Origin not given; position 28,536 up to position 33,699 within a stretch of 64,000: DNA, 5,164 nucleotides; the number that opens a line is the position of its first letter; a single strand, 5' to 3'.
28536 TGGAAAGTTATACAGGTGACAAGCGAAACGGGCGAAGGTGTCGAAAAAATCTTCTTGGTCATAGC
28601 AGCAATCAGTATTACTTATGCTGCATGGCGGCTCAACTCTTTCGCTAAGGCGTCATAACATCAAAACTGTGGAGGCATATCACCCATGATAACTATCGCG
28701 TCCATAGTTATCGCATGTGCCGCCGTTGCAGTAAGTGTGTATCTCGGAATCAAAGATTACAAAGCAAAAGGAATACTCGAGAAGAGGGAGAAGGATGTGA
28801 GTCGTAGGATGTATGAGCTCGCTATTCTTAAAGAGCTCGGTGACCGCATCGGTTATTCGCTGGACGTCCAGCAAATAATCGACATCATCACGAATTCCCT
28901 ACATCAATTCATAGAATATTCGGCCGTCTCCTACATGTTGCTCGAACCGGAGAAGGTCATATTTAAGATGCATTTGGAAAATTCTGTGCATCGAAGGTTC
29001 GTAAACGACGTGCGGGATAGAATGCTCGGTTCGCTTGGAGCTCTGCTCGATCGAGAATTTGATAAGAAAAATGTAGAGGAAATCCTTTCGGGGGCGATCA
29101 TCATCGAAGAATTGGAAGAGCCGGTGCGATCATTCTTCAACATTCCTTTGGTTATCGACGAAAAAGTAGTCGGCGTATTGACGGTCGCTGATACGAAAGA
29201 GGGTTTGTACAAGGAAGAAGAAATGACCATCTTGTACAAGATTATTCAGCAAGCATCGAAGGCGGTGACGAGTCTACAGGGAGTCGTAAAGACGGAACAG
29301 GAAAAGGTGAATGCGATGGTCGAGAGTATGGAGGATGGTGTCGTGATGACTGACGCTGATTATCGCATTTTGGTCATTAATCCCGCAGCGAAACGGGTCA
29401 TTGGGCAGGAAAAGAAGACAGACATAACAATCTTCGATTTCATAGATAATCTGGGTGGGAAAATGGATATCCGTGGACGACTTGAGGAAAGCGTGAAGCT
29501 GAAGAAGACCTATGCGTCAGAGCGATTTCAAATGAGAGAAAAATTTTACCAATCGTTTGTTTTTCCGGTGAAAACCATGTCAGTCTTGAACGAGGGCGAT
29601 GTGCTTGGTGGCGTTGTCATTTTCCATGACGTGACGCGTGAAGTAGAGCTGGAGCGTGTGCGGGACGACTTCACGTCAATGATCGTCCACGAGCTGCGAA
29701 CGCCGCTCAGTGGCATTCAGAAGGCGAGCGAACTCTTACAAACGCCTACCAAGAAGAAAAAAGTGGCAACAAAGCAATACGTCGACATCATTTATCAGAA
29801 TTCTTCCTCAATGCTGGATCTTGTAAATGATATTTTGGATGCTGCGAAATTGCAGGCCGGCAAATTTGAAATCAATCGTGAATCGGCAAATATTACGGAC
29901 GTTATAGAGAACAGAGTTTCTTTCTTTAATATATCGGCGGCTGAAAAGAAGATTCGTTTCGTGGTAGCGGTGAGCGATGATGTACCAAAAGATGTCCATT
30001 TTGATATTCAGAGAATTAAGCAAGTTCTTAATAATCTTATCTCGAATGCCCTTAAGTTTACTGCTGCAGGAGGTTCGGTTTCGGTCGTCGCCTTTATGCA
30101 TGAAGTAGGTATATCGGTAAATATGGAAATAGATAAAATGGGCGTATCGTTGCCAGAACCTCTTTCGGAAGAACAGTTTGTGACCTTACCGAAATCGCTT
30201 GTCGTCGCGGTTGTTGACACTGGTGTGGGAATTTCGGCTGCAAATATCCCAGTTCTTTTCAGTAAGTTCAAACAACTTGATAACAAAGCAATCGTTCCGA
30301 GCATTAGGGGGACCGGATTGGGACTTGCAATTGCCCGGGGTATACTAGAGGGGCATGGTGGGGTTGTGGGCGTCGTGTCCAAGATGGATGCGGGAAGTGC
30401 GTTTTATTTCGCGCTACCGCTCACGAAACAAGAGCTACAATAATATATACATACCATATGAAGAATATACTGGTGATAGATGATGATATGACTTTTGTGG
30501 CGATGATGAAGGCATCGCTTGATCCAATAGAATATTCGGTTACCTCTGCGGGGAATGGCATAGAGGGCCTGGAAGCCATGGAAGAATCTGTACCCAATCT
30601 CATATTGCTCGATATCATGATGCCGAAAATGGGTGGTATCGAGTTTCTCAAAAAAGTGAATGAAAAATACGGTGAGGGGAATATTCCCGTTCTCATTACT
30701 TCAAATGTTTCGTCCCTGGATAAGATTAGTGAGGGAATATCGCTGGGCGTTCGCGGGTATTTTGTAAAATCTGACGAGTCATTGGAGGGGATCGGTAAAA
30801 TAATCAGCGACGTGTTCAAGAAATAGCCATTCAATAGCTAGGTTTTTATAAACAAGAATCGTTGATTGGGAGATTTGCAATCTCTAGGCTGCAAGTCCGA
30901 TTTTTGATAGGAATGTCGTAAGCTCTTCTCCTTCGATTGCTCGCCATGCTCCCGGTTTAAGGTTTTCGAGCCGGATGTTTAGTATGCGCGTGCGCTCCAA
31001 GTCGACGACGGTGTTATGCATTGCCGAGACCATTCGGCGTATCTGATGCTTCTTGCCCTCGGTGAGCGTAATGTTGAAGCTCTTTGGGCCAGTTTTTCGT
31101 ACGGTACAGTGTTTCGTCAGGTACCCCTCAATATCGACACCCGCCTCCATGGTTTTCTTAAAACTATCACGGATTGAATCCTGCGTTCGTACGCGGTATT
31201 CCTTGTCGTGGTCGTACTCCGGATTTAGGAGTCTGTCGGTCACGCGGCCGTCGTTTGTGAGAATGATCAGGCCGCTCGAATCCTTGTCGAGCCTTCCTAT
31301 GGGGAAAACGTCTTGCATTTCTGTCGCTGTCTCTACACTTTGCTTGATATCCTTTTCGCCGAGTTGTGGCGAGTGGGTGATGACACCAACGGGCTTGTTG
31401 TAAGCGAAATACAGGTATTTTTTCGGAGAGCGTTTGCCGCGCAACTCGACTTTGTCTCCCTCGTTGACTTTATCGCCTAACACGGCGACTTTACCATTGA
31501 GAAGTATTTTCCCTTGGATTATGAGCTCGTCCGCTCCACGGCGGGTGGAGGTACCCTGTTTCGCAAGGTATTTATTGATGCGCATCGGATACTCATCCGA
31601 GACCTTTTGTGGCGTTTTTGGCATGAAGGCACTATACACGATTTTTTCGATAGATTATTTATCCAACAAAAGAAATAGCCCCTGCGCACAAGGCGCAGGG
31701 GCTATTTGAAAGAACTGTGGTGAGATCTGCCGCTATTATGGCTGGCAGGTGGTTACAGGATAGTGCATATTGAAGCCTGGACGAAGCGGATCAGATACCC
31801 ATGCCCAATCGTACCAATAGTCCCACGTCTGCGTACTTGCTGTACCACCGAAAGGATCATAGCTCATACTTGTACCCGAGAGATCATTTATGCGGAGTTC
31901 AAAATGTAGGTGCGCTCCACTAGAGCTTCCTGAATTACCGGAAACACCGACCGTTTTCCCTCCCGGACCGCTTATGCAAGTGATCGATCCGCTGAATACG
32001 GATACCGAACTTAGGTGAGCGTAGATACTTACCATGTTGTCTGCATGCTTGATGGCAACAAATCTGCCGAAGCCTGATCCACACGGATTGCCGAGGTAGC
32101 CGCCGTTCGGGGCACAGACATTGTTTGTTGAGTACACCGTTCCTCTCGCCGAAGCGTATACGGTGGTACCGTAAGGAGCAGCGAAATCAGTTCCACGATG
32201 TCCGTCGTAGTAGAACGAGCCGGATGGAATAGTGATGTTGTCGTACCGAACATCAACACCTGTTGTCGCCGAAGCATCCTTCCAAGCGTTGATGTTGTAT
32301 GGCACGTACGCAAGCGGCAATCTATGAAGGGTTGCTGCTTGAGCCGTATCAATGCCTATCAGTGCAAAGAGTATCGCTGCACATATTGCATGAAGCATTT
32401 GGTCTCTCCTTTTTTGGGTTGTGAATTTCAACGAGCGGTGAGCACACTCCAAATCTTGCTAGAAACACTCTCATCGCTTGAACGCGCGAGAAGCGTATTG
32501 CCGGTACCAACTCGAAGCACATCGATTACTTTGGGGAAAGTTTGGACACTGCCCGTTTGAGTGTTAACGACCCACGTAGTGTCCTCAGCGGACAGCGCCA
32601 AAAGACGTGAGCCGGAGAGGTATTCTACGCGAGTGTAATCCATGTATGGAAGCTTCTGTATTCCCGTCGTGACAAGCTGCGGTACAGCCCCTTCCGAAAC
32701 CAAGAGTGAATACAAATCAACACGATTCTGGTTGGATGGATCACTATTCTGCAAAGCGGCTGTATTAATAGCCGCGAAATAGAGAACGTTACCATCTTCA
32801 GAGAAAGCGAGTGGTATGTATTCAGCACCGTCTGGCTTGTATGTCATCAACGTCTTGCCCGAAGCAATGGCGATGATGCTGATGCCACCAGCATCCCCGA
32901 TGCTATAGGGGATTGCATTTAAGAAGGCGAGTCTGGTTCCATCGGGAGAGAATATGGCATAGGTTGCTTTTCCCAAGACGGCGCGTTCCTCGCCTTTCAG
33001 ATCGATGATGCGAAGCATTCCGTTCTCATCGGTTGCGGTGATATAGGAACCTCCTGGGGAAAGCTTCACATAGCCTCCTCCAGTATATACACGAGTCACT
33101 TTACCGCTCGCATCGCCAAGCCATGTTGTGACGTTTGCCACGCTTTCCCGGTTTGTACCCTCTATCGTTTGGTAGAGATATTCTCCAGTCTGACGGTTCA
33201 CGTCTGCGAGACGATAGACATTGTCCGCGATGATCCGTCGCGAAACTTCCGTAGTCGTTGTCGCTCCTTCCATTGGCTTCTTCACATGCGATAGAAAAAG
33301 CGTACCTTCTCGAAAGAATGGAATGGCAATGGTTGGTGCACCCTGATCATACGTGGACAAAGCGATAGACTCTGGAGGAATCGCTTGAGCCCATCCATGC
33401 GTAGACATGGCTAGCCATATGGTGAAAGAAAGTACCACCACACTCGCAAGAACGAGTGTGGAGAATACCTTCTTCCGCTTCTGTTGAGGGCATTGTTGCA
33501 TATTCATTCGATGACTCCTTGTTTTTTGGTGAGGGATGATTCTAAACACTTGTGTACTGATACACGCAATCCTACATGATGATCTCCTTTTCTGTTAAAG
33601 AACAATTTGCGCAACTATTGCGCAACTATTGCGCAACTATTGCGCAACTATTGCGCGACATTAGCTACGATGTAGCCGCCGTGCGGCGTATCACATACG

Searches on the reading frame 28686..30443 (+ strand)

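Call 4: search_protein_families(library=pfam, proteins=[window:28686-30443:+])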
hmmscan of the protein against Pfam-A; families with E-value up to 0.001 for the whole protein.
window:28686-30443:+ (585 aa): 9 families
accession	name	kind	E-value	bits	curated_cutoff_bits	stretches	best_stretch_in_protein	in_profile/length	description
PF02518.31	HATPase_c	-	9.7e-20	71.5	26.4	1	440-580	2-110/111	Histidine kinase-, DNA gyrase B-, and HSP90-like ATPase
PF00512.31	HisKA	-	2.6e-17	63.1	26.9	1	326-392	2-66/66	His Kinase A (phospho-acceptor) domain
PF13185.12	GAF_2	-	7.9e-08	33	28.6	1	59-194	2-135/136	GAF domain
PF01590.32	GAF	-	3.4e-05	24.8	22.4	1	60-194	1-133/133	GAF domain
PF13188.13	PAS_8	-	5.6e-05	23.3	21.8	1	207-256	2-53/65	PAS domain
PF00989.32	PAS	-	0.00029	21.2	22.6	0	207-244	2-39/113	PAS fold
PF13426.13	PAS_9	-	0.00045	20.9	27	0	217-317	2-102/103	PAS domain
PF08448.16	PAS_4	-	0.00062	20.4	23.1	0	212-320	1-109/110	PAS fold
PF13492.12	GAF_3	-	0.00065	20.5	27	0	61-194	2-127/129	GAF domain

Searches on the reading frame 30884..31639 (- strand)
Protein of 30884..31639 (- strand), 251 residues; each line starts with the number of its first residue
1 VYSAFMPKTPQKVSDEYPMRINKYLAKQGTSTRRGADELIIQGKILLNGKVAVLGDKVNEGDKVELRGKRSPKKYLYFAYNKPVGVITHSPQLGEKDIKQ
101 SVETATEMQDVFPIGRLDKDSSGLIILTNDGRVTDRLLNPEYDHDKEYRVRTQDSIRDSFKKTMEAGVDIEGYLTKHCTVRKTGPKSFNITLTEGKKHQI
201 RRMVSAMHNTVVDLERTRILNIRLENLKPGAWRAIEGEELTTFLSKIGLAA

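Call 4: search_protein_families(library=pfam, proteins=[window:30884-31639:-])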
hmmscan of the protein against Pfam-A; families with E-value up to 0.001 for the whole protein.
window:30884-31639:- (251 aa): 2 families
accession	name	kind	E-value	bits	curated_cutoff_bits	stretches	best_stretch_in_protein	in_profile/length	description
PF00849.27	PseudoU_synth_2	-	1.1e-21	78.1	26.8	1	77-206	2-152/152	RNA pseudouridylate synthase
PF01479.30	S4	-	4.5e-08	33.1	22.8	1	19-64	1-48/48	S4 domain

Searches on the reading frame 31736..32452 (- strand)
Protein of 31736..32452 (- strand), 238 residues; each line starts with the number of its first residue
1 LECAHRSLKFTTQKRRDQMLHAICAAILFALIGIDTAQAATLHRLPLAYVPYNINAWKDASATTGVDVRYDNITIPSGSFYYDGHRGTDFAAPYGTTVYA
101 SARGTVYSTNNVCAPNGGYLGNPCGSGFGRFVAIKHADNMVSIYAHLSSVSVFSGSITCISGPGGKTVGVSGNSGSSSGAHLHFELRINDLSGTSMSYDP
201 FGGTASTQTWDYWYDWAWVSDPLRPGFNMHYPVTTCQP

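Call 4: search_protein_families(library=pfam, proteins=[window:31736-32452:-])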
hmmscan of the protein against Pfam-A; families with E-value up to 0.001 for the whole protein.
window:31736-32452:- (238 aa): 1 family
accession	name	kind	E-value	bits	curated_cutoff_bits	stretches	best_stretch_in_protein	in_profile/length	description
PF01551.29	Peptidase_M23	-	6.4e-20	71.6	28.7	1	84-190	2-91/96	Peptidase family M23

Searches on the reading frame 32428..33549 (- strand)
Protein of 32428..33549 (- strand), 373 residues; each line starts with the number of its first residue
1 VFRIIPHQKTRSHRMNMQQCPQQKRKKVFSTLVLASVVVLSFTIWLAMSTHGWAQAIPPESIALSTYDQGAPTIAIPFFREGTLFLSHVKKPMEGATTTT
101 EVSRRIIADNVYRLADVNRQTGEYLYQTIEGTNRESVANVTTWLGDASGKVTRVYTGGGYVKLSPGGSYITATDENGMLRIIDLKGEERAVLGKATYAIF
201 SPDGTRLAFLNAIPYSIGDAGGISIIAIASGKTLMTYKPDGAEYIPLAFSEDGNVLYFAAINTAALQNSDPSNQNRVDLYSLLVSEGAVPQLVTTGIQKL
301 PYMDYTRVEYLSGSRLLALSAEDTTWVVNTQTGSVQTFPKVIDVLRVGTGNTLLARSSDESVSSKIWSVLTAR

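Call 4: search_protein_families(library=pfam, proteins=[window:32428-33549:-])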
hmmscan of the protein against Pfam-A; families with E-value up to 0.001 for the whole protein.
window:32428-33549:- (373 aa): 0 families

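Call 8: find_encoding_contigs(protein=window:32428-33549:-, flank=5000, max_places=10)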
Protein window:32428-33549:- (373 aa): no gene with exactly this product is on record in the collection.

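Call 11: search_protein_families(library=ncbifam, proteins=[window:32428-33549:-])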
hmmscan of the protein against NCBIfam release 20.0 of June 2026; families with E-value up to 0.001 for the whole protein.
window:32428-33549:- (373 aa): 0 families

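Call 22: find_encoding_contigs(protein=window:32428-33408:-, flank=3000, max_places=10)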
Protein window:32428-33408:- (326 aa): 16 contigs read that carry it; 1 place shown.
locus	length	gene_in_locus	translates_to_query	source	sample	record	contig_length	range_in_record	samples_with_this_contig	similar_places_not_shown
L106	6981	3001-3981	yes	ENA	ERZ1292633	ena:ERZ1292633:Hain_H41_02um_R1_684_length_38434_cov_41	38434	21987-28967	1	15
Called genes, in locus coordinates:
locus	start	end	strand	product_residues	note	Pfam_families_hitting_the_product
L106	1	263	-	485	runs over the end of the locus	PF01566:Nramp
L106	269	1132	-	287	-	PF02678:Pirin, PF05726:Pirin_C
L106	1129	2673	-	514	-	PF03193:RsgA_GTPase (faint), PF25201:nSTAND6 (faint), PF00005:ABC_tran, PF02463:SMC_N (faint), PF13191:AAA_16 (faint), PF13401:AAA_22 (faint), PF13304:AAA_21 (weak), PF00005:ABC_tran, +3 more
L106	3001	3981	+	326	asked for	PF26550:Tricorn_2nd (weak)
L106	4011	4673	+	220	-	PF01551:Peptidase_M23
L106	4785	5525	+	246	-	PF01479:S4, PF00849:PseudoU_synth_2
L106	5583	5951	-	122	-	PF00072:Response_reg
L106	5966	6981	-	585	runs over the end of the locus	PF13185:GAF_2 (weak), PF00512:HisKA, PF02518:HATPase_c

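Call 32: find_homologous_proteins(query=window:32428-33507:-, max_evalue=0.00001)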
Query window:32428-33507:- (359 aa): 11 proteins with E <= 0.00001 among 5430 candidates.
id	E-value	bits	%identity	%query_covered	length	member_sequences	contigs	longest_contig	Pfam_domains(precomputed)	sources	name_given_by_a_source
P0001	3.6e-232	787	100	100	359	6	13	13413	PF26550.2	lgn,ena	-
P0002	3.5e-169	580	73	99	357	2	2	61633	-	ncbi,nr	ncbi:MAG: WD40 repeat domain-containing protein [bacterium]|nr:WD40 repeat domain-containing protein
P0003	5.5e-163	560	70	100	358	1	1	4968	PF26550.2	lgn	-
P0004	4.1e-121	422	55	96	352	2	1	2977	-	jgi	-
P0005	4.7e-114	399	55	99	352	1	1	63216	PF26550.2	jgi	jgi:WD40 repeat protein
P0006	2.8e-113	397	52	100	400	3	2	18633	PF26550.2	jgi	jgi:hypothetical protein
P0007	5.6e-112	392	51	100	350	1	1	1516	-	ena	-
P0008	7.6e-108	379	53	95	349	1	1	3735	PF26550.2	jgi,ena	-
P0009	1.5e-100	355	50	92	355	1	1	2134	-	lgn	-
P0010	1.1e-87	312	47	97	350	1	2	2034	-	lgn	-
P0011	1.2e-78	283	58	61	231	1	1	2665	-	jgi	-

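Call 33: find_encoding_contigs(protein=P0002, flank=4000, max_places=3)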
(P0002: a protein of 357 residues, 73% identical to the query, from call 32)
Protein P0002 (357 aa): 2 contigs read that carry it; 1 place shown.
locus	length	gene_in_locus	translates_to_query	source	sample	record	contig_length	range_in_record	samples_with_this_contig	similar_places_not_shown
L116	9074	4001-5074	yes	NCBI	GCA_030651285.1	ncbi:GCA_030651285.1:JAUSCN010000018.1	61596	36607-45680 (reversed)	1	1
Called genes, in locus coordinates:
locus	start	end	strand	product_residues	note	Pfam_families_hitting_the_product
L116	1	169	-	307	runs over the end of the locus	PF00890:FAD_binding_2 (faint), PF01134:GIDA (faint), PF01266:DAO (faint), PF03486:HI0933_like (faint), PF07992:Pyr_redox_2, PF12831:FAD_oxidored (weak), PF13738:Pyr_redox_3, PF00070:Pyr_redox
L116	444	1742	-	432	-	PF00091:Tubulin, PF12327:FtsZ_C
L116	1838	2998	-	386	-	PF11104:PilM_2 (faint), PF02491:SHS2_FTSA, PF14450:FtsA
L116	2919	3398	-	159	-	PF02130:YbeY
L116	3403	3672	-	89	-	-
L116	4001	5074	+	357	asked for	-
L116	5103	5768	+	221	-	PF01551:Peptidase_M23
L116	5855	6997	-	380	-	PF03129:HGTP_anticodon (weak)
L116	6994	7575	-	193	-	PF10502:Peptidase_S26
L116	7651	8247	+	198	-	PF01195:Pept_tRNA_hydro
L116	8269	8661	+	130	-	-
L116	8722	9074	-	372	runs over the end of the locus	PF23459:S1_RRP5 (faint), PF00575:S1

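Call 34: find_encoding_contigs(protein=P0003, flank=4000, max_places=3)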
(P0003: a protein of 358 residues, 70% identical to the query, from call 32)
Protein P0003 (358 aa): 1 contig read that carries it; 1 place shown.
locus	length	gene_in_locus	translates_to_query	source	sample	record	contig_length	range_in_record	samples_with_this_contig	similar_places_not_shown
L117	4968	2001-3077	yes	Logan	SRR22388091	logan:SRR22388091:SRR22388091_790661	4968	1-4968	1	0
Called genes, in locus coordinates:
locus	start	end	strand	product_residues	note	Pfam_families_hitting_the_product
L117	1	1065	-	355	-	?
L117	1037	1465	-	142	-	PF02130:YbeY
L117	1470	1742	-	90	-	-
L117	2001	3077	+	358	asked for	PF26550:Tricorn_2nd (weak)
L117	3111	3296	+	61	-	-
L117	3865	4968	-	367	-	?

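Call 35: find_encoding_contigs(protein=P0005, flank=4000, max_places=3)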
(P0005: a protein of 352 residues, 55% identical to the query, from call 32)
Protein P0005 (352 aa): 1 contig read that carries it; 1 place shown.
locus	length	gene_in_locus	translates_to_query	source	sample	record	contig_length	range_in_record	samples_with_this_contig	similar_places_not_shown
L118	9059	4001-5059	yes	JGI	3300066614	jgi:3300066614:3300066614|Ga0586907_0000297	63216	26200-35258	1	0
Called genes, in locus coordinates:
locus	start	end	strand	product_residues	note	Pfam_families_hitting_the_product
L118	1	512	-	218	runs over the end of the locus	-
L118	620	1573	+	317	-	-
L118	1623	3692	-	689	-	PF07676:PD40 (faint), PF23381:Beta-prop_IFT122_1st (faint), PF26549:Tricorn_N, PF26550:Tricorn_2nd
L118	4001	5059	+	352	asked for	PF26550:Tricorn_2nd (weak)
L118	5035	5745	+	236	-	PF01551:Peptidase_M23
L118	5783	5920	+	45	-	-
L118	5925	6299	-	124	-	-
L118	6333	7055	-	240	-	-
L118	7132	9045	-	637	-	PF03235:GmrSD_N, PF07510:GmrSD_C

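Call 36: find_encoding_contigs(protein=P0006, flank=4000, max_places=3)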
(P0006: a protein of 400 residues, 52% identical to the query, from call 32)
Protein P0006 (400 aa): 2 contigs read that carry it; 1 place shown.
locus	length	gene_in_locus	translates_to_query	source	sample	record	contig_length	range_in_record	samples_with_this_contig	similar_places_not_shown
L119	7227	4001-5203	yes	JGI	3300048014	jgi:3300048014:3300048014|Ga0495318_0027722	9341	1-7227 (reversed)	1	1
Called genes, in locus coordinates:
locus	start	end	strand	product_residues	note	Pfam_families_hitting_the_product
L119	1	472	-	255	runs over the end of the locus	-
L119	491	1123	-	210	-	PF01726:LexA_DNA_bind, PF00717:Peptidase_S24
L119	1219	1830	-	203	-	PF02698:DUF218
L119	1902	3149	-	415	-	PF00376:MerR, PF12728:HTH_17 (weak), PF13411:MerR_1, PF03602:Cons_hypoth95 (weak), PF00145:DNA_methylase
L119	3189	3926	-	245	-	PF09553:RE_Eco47II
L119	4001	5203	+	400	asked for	PF26550:Tricorn_2nd (weak)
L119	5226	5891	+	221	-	PF01551:Peptidase_M23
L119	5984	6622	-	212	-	PF18914:DUF5666 (faint)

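Call 42: find_encoding_contigs(protein=P0004, flank=3000, max_places=2)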
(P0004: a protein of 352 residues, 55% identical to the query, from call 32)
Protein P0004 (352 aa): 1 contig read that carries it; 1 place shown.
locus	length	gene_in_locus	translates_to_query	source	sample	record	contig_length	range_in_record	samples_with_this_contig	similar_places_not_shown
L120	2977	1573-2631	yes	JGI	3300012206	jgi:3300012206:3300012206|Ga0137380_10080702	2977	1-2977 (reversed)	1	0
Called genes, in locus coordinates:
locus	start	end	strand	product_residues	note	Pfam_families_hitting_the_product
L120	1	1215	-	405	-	?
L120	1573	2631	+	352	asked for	-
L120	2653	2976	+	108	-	?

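Call 43: find_encoding_contigs(protein=P0008, flank=3000, max_places=2)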
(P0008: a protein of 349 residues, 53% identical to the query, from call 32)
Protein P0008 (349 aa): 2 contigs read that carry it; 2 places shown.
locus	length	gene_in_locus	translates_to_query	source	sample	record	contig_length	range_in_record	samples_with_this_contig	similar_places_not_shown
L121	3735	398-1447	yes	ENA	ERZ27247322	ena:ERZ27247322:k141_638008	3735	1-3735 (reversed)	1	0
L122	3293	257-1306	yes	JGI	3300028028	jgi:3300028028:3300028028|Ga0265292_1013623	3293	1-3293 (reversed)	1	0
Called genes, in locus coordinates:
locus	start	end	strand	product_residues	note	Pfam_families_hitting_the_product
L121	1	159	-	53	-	?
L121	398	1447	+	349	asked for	PF26550:Tricorn_2nd (weak)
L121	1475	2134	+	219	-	PF01551:Peptidase_M23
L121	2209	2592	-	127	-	-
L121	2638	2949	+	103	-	PF03840:SecG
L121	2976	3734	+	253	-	?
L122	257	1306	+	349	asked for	PF26550:Tricorn_2nd (weak)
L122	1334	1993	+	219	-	PF01551:Peptidase_M23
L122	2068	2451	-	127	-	-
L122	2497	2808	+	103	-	PF03840:SecG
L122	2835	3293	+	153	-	?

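Call 64: search_protein_families(library=pfam, proteins=[window:32428-33507:-], max_evalue=1)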
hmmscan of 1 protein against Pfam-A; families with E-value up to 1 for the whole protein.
window:32428-33507:- (359 aa): 3 families
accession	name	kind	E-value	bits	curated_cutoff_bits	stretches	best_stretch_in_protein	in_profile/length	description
PF07676.18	PD40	-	0.0019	18.5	20.9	1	182-195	12-25/38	WD40-like Beta Propeller Repeat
PF25174.1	Beta-prop_THOC3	-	0.036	13.5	305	1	137-243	82-187/272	THOC3 beta-propeller domain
PF24817.1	WD40_WDHD1_1st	-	0.11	12.1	109.9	1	102-175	185-256/291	WDHD1 first WD40 domain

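Call 65: search_solved_structures(query=A5, max_evalue=0.1)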
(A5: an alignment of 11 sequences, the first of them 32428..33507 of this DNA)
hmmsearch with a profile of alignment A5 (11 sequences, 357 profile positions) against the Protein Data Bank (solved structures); distinct sequences matched with E-value up to 0.1: 29.
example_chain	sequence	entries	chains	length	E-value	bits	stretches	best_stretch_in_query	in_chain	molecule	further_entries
2ymu_A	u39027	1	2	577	7.9e-18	67.6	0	128-192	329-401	WD-40 REPEAT PROTEIN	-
5yzv_A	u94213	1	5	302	9.1e-11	44.4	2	145-240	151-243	Probable serine/threonine-protein kinase PkwA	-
6r60_A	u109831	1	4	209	8e-06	28.1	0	128-192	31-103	WD-40 repeat protein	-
6y7o_A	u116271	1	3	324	2.8e-05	26.3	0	189-236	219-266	Tako8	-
6g6m_A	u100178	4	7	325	2.9e-05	26.3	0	189-236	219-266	Tako8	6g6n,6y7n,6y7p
6g6o_A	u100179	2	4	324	0.0001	24.5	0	160-236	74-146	Ika8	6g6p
6r5y_A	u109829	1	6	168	0.00014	24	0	129-192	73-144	WD-40 repeat protein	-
6pnv_A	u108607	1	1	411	0.00066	21.8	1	180-247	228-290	Tol-Pal system protein TolB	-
4r40_A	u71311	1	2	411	0.0029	19.7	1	174-233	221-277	Protein TolB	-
4pwz_A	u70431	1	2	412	0.0029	19.7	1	174-233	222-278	Protein TolB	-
1crz_A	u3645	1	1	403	0.0066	18.6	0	180-246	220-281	TOLB PROTEIN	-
2w8b_B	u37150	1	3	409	0.0069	18.5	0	180-246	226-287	PROTEIN TOLB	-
2w8b_A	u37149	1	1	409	0.007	18.5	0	180-246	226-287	PROTEIN TOLB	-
2hqs_A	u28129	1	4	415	0.0072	18.4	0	180-246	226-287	Protein tolB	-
4jml_A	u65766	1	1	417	0.0083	18.2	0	180-246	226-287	Protein TolB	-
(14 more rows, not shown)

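Call 68: find_encoding_contigs(protein=P0009, flank=1500, max_places=2)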
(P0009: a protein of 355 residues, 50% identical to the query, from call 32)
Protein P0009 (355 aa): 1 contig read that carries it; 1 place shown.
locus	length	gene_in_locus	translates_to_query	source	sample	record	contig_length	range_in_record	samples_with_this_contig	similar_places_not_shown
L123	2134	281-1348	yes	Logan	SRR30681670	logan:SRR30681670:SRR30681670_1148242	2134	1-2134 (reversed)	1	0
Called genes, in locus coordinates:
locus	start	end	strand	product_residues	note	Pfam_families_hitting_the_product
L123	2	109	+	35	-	?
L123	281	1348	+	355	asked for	-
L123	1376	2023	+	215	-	PF01551:Peptidase_M23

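Call 69: find_encoding_contigs(protein=P0010, flank=1500, max_places=2)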
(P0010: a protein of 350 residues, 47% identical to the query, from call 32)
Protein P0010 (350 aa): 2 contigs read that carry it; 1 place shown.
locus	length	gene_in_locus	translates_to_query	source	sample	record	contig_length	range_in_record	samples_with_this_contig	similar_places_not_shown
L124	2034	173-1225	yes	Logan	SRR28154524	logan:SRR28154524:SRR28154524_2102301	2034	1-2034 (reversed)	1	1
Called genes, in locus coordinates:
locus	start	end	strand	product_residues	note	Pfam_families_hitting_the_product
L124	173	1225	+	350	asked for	-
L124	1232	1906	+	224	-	PF01551:Peptidase_M23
